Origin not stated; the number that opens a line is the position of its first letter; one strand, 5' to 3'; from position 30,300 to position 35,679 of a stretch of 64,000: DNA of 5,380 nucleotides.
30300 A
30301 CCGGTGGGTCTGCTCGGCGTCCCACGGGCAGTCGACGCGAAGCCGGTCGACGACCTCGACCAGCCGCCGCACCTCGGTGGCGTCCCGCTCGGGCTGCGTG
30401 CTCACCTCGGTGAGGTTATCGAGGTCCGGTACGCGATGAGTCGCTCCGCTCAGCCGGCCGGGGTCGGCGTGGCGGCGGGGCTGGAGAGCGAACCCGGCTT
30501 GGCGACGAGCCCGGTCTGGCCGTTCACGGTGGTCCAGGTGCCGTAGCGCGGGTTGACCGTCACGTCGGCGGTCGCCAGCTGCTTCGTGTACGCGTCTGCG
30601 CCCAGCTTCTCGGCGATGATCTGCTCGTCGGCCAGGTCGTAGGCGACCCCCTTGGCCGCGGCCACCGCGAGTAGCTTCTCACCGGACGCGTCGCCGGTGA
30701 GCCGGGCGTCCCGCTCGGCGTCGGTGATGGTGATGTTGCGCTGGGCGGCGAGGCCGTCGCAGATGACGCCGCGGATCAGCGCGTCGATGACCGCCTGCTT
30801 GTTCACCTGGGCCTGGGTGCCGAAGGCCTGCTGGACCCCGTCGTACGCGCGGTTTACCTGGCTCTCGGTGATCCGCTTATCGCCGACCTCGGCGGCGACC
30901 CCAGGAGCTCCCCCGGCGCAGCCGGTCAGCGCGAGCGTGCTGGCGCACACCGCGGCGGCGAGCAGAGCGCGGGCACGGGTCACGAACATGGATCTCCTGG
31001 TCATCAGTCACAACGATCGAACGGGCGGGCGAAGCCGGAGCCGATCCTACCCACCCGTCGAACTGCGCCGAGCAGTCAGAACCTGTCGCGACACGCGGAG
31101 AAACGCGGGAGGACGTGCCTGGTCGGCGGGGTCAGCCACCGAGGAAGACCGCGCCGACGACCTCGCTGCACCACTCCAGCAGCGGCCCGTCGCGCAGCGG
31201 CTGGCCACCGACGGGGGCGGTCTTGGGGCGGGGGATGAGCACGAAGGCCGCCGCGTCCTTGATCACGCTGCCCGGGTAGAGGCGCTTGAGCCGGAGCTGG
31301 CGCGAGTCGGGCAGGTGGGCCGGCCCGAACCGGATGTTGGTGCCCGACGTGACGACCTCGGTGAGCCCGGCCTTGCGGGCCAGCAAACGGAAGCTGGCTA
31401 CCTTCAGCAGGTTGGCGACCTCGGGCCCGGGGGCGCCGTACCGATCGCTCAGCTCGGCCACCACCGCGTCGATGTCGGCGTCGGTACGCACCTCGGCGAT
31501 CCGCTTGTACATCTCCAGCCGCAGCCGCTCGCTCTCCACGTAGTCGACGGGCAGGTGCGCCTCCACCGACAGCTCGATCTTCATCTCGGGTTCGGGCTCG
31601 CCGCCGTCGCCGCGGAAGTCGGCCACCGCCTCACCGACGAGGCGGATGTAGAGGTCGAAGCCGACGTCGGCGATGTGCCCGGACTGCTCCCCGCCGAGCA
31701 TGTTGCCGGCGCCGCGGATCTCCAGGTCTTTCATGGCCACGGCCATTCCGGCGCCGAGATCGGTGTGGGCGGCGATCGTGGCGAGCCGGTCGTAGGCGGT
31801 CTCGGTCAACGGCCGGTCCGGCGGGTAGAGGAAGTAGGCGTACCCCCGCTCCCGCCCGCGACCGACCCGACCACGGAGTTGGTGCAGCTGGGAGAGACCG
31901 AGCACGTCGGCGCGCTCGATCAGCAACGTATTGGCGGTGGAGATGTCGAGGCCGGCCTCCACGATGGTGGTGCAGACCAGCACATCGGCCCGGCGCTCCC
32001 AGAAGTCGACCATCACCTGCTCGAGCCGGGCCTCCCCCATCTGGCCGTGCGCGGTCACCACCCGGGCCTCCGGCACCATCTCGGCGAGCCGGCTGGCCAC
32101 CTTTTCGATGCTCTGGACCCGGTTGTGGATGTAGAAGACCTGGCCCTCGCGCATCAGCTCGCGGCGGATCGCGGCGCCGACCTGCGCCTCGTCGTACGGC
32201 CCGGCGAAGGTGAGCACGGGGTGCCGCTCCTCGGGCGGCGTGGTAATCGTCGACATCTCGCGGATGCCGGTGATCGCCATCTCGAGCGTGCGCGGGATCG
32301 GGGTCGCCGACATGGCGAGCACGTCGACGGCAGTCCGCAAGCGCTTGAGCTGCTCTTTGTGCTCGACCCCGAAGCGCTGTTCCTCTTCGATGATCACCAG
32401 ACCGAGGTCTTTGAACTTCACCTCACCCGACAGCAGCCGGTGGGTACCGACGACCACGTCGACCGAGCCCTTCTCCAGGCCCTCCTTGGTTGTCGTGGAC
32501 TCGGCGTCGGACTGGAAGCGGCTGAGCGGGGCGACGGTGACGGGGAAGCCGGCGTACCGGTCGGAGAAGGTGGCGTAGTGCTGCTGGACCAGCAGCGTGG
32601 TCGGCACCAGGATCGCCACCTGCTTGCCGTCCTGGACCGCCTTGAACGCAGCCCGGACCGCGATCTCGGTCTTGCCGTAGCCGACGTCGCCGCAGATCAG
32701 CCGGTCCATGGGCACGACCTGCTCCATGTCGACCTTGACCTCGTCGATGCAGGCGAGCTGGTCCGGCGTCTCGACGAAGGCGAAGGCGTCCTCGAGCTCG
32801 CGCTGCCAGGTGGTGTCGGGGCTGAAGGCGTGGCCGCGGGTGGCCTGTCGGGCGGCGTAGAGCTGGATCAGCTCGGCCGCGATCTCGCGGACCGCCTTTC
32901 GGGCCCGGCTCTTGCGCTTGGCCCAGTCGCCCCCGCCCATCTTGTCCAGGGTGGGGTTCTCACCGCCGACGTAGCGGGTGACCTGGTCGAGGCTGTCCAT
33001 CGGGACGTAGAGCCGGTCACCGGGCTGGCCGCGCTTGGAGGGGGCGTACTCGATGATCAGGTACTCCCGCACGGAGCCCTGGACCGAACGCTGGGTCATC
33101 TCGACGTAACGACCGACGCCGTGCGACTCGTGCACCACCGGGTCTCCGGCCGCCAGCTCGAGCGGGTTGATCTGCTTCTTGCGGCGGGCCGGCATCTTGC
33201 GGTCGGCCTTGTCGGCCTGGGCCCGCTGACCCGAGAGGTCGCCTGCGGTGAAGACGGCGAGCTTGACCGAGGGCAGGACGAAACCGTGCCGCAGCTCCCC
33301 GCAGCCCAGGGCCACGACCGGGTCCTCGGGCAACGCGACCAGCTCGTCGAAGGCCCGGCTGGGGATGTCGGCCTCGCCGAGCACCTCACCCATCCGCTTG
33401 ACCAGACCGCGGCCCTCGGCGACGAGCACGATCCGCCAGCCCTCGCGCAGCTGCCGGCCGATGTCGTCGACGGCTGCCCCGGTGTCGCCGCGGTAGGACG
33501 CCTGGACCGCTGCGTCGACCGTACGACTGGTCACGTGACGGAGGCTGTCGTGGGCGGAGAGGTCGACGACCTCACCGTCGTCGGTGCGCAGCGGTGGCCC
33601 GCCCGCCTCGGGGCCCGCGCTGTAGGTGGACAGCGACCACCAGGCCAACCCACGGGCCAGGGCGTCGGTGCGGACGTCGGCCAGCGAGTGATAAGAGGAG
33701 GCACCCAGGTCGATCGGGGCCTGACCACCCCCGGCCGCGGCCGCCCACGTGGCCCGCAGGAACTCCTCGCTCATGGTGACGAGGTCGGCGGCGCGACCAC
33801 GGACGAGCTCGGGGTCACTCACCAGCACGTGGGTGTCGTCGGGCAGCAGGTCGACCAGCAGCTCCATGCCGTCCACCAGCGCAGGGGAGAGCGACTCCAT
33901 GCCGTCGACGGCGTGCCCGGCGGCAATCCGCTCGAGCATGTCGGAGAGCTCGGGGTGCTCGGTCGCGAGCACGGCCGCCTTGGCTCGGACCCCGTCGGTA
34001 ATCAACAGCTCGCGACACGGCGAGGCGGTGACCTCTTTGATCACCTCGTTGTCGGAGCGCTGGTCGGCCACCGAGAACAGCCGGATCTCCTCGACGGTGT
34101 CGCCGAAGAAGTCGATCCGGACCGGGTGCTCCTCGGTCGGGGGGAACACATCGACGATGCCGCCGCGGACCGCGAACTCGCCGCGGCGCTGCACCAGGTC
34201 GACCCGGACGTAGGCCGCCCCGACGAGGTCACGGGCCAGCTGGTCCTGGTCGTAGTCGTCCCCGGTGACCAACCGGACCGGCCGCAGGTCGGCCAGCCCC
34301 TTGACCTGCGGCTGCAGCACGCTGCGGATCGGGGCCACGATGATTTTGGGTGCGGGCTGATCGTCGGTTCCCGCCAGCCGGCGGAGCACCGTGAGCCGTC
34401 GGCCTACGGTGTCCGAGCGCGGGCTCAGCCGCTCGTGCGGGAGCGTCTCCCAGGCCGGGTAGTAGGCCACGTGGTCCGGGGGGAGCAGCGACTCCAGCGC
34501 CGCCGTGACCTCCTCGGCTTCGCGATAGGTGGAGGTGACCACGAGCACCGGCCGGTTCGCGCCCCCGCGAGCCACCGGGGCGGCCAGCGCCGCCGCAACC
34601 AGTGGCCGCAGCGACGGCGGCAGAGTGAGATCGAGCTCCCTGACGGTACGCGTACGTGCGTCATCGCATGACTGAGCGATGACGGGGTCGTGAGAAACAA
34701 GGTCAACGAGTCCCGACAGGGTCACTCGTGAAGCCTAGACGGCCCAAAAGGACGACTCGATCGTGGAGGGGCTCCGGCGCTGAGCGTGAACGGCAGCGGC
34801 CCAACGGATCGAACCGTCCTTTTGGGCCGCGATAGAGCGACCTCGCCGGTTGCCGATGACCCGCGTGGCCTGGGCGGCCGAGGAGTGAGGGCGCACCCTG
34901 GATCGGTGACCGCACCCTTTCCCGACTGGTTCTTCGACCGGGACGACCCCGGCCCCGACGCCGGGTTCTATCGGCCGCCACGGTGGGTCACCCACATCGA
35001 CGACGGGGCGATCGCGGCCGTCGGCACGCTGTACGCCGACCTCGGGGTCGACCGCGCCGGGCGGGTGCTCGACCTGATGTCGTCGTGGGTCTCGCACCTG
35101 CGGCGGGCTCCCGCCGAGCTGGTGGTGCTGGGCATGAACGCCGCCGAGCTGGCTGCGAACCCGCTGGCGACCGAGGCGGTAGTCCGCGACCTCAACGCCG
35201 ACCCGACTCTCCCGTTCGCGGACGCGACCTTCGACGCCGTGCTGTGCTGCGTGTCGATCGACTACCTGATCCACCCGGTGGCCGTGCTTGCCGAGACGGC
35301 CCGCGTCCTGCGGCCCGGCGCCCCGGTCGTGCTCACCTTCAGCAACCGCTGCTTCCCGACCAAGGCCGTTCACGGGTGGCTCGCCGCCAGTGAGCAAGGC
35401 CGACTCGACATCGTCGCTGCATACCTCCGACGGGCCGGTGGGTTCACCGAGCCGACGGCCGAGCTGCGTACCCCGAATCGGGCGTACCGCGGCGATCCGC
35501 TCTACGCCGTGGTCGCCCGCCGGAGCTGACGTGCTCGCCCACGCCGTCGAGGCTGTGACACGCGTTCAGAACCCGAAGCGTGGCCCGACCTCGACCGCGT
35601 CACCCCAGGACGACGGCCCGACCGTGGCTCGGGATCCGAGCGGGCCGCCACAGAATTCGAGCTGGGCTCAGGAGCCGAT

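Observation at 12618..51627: Thirteen long intergenic hairpin repeats in five sequence families, with different terminal arms and a shared GCGTG(T) core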

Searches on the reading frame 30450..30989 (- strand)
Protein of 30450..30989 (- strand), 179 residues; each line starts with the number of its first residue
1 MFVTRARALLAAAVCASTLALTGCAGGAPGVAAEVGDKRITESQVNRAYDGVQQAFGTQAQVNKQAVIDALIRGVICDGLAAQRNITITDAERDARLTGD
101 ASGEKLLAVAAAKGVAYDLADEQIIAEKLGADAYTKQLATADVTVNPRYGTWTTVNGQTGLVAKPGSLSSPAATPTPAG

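Call 10: search_protein_families(library=pfam, proteins=[window:30450-30989:-])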
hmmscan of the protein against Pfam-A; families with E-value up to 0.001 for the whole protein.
window:30450-30989:- (179 aa): 2 families
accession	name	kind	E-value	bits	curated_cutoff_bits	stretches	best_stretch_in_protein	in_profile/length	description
PF13624.11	SurA_N_3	-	6.9e-06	26.4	27.2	1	19-97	25-117/162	SurA-like N-terminal domain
PF13623.11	SurA_N_2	-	0.0004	20.7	28.5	1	26-99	37-121/145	SurA-like N-terminal domain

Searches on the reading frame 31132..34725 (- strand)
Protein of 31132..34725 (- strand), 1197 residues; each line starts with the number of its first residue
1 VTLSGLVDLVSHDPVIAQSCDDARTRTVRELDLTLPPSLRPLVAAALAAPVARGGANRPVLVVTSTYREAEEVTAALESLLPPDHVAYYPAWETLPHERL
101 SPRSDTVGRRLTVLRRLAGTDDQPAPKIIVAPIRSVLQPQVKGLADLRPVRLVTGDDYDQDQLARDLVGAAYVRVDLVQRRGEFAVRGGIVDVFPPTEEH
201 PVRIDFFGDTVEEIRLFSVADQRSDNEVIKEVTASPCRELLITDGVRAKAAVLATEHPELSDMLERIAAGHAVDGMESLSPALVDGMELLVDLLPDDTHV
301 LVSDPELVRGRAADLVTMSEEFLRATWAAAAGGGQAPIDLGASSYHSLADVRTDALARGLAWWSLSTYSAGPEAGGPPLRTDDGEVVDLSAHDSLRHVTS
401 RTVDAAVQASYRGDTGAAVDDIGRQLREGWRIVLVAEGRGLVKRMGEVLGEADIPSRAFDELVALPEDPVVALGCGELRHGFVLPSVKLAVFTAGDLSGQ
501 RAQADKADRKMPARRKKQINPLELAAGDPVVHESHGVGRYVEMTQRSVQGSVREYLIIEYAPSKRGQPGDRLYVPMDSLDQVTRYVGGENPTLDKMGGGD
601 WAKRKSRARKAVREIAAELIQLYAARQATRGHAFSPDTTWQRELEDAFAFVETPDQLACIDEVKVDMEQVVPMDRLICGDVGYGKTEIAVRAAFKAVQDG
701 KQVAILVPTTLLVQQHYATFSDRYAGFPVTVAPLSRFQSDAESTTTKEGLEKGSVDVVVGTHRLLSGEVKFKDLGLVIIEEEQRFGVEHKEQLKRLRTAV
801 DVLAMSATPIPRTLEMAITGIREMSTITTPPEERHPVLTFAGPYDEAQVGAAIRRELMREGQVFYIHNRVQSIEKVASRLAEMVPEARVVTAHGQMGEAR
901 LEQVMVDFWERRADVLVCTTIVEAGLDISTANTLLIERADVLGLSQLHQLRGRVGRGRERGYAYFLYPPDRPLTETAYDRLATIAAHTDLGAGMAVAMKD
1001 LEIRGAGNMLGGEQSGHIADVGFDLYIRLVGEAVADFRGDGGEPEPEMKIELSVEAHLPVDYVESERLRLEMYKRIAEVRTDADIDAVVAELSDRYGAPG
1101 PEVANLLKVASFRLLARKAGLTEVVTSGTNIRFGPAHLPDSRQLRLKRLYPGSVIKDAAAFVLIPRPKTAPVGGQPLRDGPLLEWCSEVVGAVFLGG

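Call 11: search_protein_families(library=pfam, proteins=[window:31132-34548:-])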
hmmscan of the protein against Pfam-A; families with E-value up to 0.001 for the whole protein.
window:31132-34548:- (1138 aa): 7 families
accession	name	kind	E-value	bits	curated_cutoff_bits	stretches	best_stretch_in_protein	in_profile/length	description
PF00270.35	DEAD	-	1.2e-23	84.1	26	1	594-756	1-165/167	DEAD/DEAH box helicase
PF17757.6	UvrB_inter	-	8.3e-23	80.8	22.9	1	92-177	2-87/91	UvrB interaction domain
PF03461.20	TRCF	-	2.9e-22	79.3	25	1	993-1074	1-82/95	TRCF domain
PF02559.22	CarD_TRCF_RID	-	4.9e-18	65.4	23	1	466-527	2-57/57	CarD-like/TRCF RID domain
PF00271.37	Helicase_C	-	3.5e-15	56.6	23.5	1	797-897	9-108/110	Helicase conserved C-terminal domain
PF22590.2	Cas3-like_C_2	-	1.7e-06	28.7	27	1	802-899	3-105/106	CRISPR-associated nuclease/helicase Cas3, C-terminal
PF04851.21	ResIII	-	2.7e-05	24.6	22.5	1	617-750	27-162/164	Type III restriction enzyme, res subunit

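Call 18: find_homologous_proteins(query=window:31132-34725:-, max_evalue=1e-100)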
Query window:31132-34725:- (1197 aa): 7993 proteins with E <= 1e-100 among 8000 candidates; the best 120 are listed.
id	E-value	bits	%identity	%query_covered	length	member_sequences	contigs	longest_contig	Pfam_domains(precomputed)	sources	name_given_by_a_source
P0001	0.0e+0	2653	100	100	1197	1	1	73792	PF02559.23,PF00270.36,PF17757.7,PF03461.21,PF00271.38,PF22590.3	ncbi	ncbi:MAG: transcription-repair coupling factor [Propionibacteriaceae bacterium]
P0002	0.0e+0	2472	93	100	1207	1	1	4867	PF02559.23,PF00270.36,PF17757.7,PF03461.21,PF00271.38,PF22590.3,PF04851.22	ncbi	-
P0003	0.0e+0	2094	79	100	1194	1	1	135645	PF02559.23,PF00270.36,PF17757.7,PF03461.21,PF00271.38,PF22590.3,PF04851.22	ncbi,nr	ncbi:MAG TPA: transcription-repair coupling factor [Propionibacteriaceae bacterium]|nr:transcription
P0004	0.0e+0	2078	78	100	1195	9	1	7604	PF02559.23,PF00270.36,PF17757.7,PF03461.21,PF00271.38,PF22590.3,PF04851.22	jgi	jgi:transcription-repair coupling factor (superfamily II helicase)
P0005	0.0e+0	2076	77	100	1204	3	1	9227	PF02559.23,PF00270.36,PF17757.7,PF03461.21,PF00271.38,PF22590.3,PF04851.22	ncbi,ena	-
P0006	0.0e+0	2069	79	100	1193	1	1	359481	PF02559.23,PF00270.36,PF17757.7,PF03461.21,PF00271.38,PF22590.3,PF04851.22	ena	-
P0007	0.0e+0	2059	78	100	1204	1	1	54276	PF21132.3,PF02559.23,PF00270.36,PF17757.7,PF03461.21,PF00271.38,PF22590.3,PF04851.22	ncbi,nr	ncbi:MAG TPA: transcription-repair coupling factor [Propionibacteriaceae bacterium]|nr:transcription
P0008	0.0e+0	2059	78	100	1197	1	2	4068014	PF02559.23,PF00270.36,PF17757.7,PF03461.21,PF00271.38,PF22590.3,PF04851.22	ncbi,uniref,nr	ncbi:transcription-repair coupling factor [Microlunatus panaciterrae]|uniref:Transcription-repair-co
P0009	0.0e+0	2056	78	100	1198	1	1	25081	PF02559.23,PF00270.36,PF17757.7,PF03461.21,PF00271.38,PF22590.3,PF04851.22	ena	-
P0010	0.0e+0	2055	78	100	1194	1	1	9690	PF02559.23,PF00270.36,PF17757.7,PF03461.21,PF00271.38,PF22590.3,PF04851.22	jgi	jgi:transcription-repair coupling factor (superfamily II helicase)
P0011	0.0e+0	2055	77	100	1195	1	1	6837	PF21132.3,PF02559.23,PF00270.36,PF17757.7,PF03461.21,PF00271.38,PF22590.3,PF04851.22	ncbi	ncbi:MAG TPA: transcription-repair coupling factor [Propionibacteriaceae bacterium]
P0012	0.0e+0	2052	78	100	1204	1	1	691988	PF02559.23,PF00270.36,PF17757.7,PF03461.21,PF00271.38,PF22590.3,PF04851.22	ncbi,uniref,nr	ncbi:transcription-repair coupling factor (superfamily II helicase) [Friedmanniella endophytica]|uni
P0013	0.0e+0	2049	78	100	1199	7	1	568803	PF21132.3,PF02559.23,PF00270.36,PF17757.7,PF03461.21,PF00271.38,PF22590.3,PF04851.22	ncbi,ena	-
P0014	0.0e+0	2049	78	100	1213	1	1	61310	PF02559.23,PF00270.36,PF17757.7,PF03461.21,PF00271.38,PF22590.3,PF04851.22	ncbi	ncbi:MAG: transcription-repair coupling factor [Propionibacteriaceae bacterium]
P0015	0.0e+0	2044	78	100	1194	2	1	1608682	PF02559.23,PF00270.36,PF17757.7,PF03461.21,PF00271.38,PF22590.3,PF04851.22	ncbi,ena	-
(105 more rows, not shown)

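Call 19: find_encoding_contigs(protein=P0002, flank=10000, max_places=3)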
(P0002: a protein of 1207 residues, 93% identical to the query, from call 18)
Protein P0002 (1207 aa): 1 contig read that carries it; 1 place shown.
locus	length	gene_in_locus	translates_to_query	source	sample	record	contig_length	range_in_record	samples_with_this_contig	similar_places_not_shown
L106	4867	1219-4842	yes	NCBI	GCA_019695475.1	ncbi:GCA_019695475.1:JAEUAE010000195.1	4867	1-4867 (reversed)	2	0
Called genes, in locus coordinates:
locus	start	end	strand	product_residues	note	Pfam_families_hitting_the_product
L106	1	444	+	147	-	?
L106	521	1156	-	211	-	PF08241:Methyltransf_11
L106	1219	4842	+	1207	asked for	PF17757:UvrB_inter, PF02559:CarD_TRCF_RID, PF00270:DEAD, PF04851:ResIII (weak), PF00271:Helicase_C, PF22590:Cas3-like_C_2 (weak), PF03461:TRCF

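Call 20: find_encoding_contigs(protein=P0003, flank=10000, max_places=2)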
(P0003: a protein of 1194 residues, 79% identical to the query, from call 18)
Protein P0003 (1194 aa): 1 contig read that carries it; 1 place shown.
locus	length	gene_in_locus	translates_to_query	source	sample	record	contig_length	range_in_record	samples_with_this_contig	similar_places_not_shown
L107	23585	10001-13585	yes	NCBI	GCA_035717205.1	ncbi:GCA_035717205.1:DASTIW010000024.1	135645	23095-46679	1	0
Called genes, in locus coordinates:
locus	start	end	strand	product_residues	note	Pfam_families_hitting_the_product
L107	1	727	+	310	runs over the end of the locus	PF00288:GHMP_kinases_N, PF08544:GHMP_kinases_C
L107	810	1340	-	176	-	PF01047:MarR, PF12802:MarR_2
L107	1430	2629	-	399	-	PF07690:MFS_1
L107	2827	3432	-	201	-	PF00440:TetR_N, PF19344:TetR_C_32, PF21943:TetR_C_46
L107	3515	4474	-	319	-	PF00487:FA_desaturase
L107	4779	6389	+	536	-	PF00483:NTP_transferase, PF01128:IspD, PF12804:NTP_transf_3, PF25087:GMPPB_C (faint), PF00132:Hexapep (weak)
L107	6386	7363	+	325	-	PF13793:Pribosyltran_N, PF00156:Pribosyltran, PF14572:Pribosyl_synth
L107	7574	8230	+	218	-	PF01386:Ribosomal_L25p, PF14693:Ribosomal_TL5_C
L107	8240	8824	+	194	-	PF01195:Pept_tRNA_hydro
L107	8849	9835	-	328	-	PF00296:Bac_luciferase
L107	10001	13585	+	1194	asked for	PF17757:UvrB_inter, PF02559:CarD_TRCF_RID, PF00270:DEAD, PF04851:ResIII (weak), PF00271:Helicase_C, PF22590:Cas3-like_C_2 (weak), PF03461:TRCF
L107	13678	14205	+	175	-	-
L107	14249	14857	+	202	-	PF03819:MazG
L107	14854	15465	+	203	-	PF13238:AAA_18 (weak)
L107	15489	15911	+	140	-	-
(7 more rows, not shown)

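Call 21: find_encoding_contigs(protein=P0008, flank=10000, max_places=2)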
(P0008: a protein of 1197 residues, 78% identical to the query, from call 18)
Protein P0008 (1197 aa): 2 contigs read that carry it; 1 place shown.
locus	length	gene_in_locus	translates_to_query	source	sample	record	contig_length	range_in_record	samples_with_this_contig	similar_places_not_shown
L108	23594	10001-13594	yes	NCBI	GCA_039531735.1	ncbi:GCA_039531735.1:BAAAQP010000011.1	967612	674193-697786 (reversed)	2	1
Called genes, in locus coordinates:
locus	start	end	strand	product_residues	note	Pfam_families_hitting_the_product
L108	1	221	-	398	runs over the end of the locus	PF07690:MFS_1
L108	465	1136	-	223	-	PF00440:TetR_N, PF19344:TetR_C_32 (weak), PF21943:TetR_C_46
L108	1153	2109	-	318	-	PF00487:FA_desaturase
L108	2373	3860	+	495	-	PF01128:IspD, PF00483:NTP_transferase, PF12804:NTP_transf_3, PF25087:GMPPB_C (faint), PF00132:Hexapep (weak), PF14602:Hexapep_2 (weak)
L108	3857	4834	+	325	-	PF13793:Pribosyltran_N, PF00156:Pribosyltran, PF14572:Pribosyl_synth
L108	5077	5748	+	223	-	PF01386:Ribosomal_L25p, PF14693:Ribosomal_TL5_C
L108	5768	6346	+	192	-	PF01195:Pept_tRNA_hydro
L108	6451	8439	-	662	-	PF13519:VWA_2 (faint), PF27532:Mb0984_helical, PF27098:Rv0959_3rd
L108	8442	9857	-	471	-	PF00158:Sigma54_activat (faint), PF01078:Mg_chelatase (faint), PF07728:AAA_5 (faint)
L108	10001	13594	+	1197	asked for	PF17757:UvrB_inter, PF02559:CarD_TRCF_RID, PF00270:DEAD, PF04851:ResIII (weak), PF00271:Helicase_C, PF22590:Cas3-like_C_2 (weak), PF03461:TRCF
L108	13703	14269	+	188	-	PF13623:SurA_N_2 (weak)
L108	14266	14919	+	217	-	PF03819:MazG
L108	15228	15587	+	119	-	-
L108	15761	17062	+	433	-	PF03952:Enolase_N, PF00113:Enolase_C, PF13378:MR_MLE_C, PF07476:MAAL_C (weak)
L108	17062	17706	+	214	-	PF04977:DivIC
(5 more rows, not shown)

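Call 80: search_protein_families(library=pfam, proteins=[L106:1-444:+], max_evalue=0.1)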
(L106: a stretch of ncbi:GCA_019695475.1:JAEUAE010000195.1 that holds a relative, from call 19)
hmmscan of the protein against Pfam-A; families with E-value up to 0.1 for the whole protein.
L106:1-444:+ (147 aa): 2 families
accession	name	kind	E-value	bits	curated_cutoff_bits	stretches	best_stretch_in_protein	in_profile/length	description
PF01195.25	Pept_tRNA_hydro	-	1.1e-41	143.1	27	1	14-146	51-183/183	Peptidyl-tRNA hydrolase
PF24410.1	wHTH-HSP90_Na-assoc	-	0.034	14.9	23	1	42-65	27-50/55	wHTH-Hsp90_Na associated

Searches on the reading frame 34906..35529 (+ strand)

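Call 11: search_protein_families(library=pfam, proteins=[window:34906-35529:+])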
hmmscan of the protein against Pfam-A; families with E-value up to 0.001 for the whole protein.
window:34906-35529:+ (207 aa): 4 families
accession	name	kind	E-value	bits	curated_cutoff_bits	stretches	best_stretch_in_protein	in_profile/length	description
PF08241.18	Methyltransf_11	-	3.4e-09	37.7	21.2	1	79-141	28-93/95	Methyltransferase domain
PF13649.12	Methyltransf_25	-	5.6e-06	27.4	27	1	83-138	42-96/97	Methyltransferase domain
PF20922.3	Anamorsin_N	-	0.0003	21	27.1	1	104-143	47-87/163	Anamorsin, N-terminal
PF08242.18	Methyltransf_12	-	0.00045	21.3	30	1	81-139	39-96/98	Methyltransferase domain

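Call 70: search_protein_families(library=ncbifam, proteins=[window:34906-35529:+], max_evalue=0.01)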
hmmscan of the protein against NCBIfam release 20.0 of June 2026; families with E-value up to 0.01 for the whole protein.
window:34906-35529:+ (207 aa): 12 families
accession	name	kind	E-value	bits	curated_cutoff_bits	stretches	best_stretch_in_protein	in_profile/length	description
NF045667.1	MTase_DVU1556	equivalog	1.6e-07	31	155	1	61-143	36-119/213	DVU_1556 family methyltransferase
NF001241.0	PRK00216.1-2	equivalog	3.7e-06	26.8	327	1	48-148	49-153/231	demethylmenaquinone methyltransferase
NF045825.1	FAmtase_mtf2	equivalog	2.3e-05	23.8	400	1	101-144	116-159/248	fatty-acid O-methyltransferase Mtf2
NF047649.1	MTase_UXPK_star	exception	7.7e-05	21.9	460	1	33-143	84-181/283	methyltransferase/UXPK-star double selenoprotein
NF052510.1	methyltran_MpqE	exception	8.2e-05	22.1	335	1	80-148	89-157/234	methyl-plastoquinone biosynthesis methyltransferase MpqE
NF045823.1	PthPhpthDimycoMt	equivalog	0.00026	20.3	300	1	101-143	124-166/256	phthiotriol/phenolphthiotriol dimycocerosates methyltransferase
NF001240.0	PRK00216.1-1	equivalog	0.00041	19.5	378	1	97-147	123-173/251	bifunctional demethylmenaquinone methyltransferase/2-methoxy-6-polyprenyl-1,4-benzoquinol methylase UbiE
TIGR01934.1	MenG_MenH_UbiE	subfamily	0.00098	18.5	158.35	1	101-146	99-145/223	ubiquinone/menaquinone biosynthesis methyltransferase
NF045649.1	2X_seleno_MduS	exception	0.0034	16.4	380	1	90-143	93-147/338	methyltransferase domain-containing selenoprotein MduS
NF041537.1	ArsM_AhpD_UU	exception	0.0057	15.5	510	1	93-143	131-180/345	arsenite methyltransferase/AhpD domain selenoprotein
NF001242.0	PRK00216.1-3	equivalog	0.0067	15.9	351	1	97-147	130-180/258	bifunctional demethylmenaquinone methyltransferase/2-methoxy-6-polyprenyl-1,4-benzoquinol methylase UbiE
NF001243.0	PRK00216.1-4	equivalog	0.0096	15.3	235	0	101-142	109-150/237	demethylmenaquinone methyltransferase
